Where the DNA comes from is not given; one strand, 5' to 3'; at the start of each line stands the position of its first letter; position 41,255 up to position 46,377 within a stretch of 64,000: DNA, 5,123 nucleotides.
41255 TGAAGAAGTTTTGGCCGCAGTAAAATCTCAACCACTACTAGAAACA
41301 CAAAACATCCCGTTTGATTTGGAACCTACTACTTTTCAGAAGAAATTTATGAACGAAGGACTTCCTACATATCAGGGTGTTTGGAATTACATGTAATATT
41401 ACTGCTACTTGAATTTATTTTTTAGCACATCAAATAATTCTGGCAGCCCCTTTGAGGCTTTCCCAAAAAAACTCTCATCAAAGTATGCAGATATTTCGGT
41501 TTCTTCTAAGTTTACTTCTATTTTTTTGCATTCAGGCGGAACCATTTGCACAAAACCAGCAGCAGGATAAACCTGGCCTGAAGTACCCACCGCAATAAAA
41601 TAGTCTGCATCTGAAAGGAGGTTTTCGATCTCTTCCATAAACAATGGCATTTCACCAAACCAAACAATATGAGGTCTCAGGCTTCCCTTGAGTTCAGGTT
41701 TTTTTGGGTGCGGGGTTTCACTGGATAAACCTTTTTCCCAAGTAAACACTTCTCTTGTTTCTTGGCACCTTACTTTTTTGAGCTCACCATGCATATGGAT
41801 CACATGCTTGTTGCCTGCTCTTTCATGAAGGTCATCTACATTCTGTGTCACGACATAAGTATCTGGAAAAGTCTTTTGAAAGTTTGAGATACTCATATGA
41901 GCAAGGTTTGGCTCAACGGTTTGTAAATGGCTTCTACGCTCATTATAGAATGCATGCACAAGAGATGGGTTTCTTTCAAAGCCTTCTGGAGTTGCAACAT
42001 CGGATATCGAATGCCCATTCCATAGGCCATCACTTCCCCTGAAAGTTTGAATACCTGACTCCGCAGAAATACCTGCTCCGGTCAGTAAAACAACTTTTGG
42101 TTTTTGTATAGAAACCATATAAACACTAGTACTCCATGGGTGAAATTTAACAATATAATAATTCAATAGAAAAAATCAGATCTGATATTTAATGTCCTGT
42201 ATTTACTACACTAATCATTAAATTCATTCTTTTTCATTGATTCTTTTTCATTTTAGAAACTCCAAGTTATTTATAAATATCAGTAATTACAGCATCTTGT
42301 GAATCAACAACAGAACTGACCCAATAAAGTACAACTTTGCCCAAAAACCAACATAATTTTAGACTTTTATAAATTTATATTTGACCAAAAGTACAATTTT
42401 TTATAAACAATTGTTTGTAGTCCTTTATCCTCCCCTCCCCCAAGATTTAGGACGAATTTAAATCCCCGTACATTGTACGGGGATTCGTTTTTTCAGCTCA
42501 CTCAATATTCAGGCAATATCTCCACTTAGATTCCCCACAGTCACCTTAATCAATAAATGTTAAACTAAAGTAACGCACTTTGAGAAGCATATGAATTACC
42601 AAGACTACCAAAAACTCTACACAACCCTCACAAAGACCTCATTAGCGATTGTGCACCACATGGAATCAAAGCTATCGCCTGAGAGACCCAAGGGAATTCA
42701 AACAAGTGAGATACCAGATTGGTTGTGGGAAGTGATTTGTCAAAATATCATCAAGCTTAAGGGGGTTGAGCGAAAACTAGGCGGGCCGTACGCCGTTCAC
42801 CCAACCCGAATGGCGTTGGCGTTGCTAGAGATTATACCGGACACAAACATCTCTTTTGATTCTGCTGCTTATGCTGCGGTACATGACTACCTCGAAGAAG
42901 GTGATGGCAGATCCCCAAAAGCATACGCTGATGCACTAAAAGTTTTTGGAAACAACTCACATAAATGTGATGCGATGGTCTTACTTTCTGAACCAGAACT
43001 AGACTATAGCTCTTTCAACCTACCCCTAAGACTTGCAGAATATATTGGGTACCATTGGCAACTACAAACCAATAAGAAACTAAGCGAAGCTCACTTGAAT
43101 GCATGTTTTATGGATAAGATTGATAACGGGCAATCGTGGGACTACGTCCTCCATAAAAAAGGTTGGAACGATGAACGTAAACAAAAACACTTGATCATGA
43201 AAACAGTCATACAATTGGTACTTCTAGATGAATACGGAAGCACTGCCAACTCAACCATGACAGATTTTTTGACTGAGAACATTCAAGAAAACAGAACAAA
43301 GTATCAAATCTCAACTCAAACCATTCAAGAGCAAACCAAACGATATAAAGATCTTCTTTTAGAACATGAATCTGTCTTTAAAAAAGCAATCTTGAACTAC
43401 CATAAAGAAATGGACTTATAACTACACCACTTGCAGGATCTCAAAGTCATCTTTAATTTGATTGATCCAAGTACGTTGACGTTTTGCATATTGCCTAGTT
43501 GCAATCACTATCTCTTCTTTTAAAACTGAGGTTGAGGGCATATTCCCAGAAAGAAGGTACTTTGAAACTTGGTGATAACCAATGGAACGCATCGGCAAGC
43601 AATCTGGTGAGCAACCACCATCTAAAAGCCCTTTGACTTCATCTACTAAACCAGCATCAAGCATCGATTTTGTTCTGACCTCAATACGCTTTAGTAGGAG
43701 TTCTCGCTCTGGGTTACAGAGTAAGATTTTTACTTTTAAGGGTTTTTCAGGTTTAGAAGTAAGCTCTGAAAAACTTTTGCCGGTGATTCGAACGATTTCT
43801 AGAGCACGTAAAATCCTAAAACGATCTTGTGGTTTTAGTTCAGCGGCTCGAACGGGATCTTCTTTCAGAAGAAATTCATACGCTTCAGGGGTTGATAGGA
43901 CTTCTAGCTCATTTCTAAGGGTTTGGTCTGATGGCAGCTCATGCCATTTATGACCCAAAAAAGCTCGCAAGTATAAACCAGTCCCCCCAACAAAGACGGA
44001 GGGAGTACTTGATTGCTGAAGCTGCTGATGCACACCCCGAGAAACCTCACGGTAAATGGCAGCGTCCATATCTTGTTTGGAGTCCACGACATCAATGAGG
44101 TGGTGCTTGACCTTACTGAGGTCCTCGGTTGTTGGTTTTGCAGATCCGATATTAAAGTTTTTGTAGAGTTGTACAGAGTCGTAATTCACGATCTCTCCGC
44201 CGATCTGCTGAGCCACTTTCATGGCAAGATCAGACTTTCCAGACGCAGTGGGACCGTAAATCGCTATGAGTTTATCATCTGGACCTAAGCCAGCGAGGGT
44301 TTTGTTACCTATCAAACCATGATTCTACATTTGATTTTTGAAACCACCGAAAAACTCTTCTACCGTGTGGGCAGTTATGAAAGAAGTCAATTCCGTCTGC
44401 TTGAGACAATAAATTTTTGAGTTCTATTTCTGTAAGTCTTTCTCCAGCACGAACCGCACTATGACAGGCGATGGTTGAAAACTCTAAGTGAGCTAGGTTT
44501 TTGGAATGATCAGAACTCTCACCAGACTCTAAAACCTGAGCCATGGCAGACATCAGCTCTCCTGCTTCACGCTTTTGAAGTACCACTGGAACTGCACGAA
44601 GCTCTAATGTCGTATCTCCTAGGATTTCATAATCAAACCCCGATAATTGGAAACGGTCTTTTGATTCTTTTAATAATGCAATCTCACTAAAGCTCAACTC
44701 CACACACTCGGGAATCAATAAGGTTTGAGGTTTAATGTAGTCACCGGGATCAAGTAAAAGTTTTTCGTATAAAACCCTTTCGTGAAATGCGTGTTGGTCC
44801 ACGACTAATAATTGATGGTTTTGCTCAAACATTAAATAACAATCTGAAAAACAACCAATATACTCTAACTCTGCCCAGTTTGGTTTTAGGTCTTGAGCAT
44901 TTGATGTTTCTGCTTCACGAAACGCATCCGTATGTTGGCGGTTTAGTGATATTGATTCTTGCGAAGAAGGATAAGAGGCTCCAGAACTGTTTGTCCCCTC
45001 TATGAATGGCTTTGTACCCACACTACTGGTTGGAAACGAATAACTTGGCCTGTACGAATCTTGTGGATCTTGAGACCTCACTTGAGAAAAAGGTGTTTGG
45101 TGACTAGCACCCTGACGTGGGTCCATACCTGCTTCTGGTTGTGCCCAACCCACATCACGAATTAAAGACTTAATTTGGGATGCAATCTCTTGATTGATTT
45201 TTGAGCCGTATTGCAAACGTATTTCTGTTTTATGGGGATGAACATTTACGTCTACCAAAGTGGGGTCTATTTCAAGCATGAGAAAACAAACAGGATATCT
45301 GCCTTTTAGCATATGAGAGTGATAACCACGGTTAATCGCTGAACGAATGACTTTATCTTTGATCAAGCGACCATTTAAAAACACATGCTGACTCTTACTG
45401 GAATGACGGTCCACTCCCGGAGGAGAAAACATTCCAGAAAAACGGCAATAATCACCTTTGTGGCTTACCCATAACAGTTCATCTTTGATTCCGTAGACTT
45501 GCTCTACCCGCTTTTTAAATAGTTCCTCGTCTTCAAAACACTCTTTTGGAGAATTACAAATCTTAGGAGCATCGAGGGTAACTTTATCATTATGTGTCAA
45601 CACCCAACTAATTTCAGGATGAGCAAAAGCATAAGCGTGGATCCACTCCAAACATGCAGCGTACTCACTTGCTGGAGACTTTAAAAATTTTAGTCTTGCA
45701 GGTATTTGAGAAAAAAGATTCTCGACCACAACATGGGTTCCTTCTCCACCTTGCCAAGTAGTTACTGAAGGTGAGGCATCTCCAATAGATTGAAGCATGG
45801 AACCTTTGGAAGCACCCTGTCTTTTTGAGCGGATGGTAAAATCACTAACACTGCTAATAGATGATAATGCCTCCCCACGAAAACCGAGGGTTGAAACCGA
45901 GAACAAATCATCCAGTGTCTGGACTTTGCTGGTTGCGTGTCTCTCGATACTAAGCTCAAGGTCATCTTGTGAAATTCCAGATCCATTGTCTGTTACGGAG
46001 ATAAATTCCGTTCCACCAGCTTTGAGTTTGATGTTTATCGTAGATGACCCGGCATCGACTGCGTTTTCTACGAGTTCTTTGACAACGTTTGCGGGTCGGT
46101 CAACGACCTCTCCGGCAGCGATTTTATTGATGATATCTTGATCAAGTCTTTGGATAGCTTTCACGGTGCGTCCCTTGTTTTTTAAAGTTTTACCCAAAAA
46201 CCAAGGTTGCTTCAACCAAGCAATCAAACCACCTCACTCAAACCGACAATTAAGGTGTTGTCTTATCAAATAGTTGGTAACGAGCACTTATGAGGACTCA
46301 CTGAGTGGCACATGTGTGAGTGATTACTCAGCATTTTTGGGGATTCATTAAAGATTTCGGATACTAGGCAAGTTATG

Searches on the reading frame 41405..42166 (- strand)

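Call 73: search_protein_families(library=pfam, proteins=[window:41405-42166:-], max_evalue=0.0001)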
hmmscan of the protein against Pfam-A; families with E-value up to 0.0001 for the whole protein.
window:41405-42166:- (253 aa): 1 family
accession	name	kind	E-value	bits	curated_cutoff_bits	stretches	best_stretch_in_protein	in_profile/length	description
PF02146.23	SIR2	-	3.3e-46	157.9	24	1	30-201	1-180/180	Sir2 family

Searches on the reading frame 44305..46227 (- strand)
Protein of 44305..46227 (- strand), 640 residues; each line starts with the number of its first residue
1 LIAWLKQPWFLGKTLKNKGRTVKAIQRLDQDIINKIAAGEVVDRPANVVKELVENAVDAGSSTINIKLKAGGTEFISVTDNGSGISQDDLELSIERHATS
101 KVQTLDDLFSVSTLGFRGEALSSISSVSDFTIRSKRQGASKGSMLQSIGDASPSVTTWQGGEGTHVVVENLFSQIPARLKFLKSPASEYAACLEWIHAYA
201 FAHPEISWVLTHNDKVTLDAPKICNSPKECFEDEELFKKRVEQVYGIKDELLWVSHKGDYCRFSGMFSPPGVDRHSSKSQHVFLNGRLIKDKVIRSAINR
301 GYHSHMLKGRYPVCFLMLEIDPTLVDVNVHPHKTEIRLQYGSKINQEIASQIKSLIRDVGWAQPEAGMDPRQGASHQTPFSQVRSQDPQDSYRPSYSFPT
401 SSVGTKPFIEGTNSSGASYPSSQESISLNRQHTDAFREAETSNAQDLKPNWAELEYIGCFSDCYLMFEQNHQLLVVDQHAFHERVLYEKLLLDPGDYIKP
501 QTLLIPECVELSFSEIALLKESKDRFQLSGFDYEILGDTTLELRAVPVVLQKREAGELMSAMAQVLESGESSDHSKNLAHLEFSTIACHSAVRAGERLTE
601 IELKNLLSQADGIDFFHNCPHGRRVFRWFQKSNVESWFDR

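Call 14: search_protein_families(library=pfam, proteins=[window:44305-46227:-], max_evalue=0.001)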
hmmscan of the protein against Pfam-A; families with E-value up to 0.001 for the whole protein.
window:44305-46227:- (640 aa): 4 families
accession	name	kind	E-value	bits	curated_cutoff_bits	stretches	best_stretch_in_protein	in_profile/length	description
PF08676.16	MutL_C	-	1.2e-30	106.5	25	1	457-598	1-142/142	MutL C terminal dimerisation domain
PF01119.25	DNA_mis_repair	-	1.2e-30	106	26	1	247-356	9-118/119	DNA mismatch repair protein, C-terminal domain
PF13589.12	HATPase_c_3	-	1.4e-12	48.3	25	1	46-141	4-99/137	Histidine kinase-, DNA gyrase B-, and HSP90-like ATPase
PF02518.31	HATPase_c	-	1.4e-08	35.5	26.4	1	43-99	4-63/111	Histidine kinase-, DNA gyrase B-, and HSP90-like ATPase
